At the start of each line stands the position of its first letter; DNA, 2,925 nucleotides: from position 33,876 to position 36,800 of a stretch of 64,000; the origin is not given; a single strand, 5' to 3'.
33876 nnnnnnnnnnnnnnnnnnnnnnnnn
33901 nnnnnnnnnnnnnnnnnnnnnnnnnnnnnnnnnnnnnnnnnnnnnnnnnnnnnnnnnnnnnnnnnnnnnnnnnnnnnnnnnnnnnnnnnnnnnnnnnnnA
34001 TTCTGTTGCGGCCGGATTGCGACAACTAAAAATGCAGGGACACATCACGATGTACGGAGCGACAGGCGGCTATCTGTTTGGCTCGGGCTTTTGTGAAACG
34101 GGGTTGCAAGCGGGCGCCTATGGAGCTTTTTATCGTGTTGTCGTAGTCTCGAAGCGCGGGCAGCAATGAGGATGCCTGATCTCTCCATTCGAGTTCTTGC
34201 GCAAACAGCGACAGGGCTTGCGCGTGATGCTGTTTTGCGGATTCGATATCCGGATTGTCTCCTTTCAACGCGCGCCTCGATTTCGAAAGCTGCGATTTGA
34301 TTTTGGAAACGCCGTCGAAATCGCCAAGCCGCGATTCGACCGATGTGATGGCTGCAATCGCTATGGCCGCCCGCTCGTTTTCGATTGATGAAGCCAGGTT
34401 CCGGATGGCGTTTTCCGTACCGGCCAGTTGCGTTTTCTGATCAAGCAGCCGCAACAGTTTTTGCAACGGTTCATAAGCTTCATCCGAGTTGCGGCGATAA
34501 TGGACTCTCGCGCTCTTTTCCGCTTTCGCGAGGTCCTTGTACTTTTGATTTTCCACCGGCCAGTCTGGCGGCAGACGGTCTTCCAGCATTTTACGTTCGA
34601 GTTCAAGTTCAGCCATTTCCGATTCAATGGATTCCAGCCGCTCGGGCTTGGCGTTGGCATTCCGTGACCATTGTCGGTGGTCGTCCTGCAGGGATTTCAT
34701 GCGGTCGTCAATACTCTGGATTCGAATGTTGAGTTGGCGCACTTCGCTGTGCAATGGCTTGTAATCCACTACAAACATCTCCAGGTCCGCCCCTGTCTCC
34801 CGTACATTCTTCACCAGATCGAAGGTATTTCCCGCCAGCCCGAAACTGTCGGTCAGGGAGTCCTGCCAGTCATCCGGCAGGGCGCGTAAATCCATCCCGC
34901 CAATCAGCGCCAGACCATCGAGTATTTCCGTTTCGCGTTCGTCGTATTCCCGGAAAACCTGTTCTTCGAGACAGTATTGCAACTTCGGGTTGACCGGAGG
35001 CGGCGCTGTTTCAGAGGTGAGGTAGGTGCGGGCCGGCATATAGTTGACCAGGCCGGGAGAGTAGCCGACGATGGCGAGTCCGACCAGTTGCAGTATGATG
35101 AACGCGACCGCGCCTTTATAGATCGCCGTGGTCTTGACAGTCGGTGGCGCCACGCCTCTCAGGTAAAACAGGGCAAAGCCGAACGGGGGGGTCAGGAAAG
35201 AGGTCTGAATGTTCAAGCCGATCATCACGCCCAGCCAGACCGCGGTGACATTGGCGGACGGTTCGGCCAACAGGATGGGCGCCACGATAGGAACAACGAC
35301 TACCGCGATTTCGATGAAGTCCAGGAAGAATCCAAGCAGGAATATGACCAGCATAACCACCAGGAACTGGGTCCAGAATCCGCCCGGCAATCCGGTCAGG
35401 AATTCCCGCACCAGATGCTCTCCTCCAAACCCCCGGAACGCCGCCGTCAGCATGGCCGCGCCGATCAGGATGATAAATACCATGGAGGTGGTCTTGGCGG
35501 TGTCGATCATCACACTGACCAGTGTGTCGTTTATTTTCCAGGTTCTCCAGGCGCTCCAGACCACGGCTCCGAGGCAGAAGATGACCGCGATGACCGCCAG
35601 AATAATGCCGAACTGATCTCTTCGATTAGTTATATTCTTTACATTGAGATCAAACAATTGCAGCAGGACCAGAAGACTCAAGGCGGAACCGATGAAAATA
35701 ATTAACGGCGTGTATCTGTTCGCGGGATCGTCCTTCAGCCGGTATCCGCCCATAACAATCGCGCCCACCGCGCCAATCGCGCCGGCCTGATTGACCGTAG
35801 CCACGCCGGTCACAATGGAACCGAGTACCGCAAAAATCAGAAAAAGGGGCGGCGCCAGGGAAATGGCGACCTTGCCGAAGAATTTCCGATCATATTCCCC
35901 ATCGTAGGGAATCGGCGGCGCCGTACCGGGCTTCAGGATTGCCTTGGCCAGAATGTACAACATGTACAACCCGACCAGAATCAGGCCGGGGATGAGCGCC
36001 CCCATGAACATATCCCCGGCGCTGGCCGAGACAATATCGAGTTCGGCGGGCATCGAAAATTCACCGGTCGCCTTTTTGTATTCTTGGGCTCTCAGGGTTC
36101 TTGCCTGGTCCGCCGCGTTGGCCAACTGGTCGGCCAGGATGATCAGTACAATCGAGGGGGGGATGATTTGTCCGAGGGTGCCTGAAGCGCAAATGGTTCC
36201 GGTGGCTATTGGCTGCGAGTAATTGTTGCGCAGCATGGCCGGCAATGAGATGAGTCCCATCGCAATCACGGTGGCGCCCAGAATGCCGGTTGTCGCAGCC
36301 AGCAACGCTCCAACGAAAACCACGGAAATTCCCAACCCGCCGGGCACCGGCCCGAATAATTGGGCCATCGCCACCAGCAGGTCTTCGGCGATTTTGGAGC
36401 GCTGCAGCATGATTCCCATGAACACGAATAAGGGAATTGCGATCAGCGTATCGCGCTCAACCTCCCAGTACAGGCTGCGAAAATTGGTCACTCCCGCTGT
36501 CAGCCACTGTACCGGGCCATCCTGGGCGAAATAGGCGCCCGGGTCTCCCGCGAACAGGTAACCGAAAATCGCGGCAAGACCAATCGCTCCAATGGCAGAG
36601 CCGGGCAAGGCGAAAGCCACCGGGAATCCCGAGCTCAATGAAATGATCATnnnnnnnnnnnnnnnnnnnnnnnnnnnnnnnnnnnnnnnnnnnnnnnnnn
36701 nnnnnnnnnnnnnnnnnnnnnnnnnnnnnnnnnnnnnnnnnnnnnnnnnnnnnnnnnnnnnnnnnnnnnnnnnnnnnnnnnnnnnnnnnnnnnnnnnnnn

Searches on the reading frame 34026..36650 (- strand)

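Call 59: search_protein_families(library=ncbifam, proteins=[window:34026-36650:-], max_evalue=1e-20)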
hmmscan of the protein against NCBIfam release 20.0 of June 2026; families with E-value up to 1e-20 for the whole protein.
window:34026-36650:- (874 aa): 1 family
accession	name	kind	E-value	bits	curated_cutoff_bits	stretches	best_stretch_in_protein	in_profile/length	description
TIGR00786.1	dctM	subfamily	9.4e-76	255.2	268.45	2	59-301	30-236/405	TRAP transporter large permease subunit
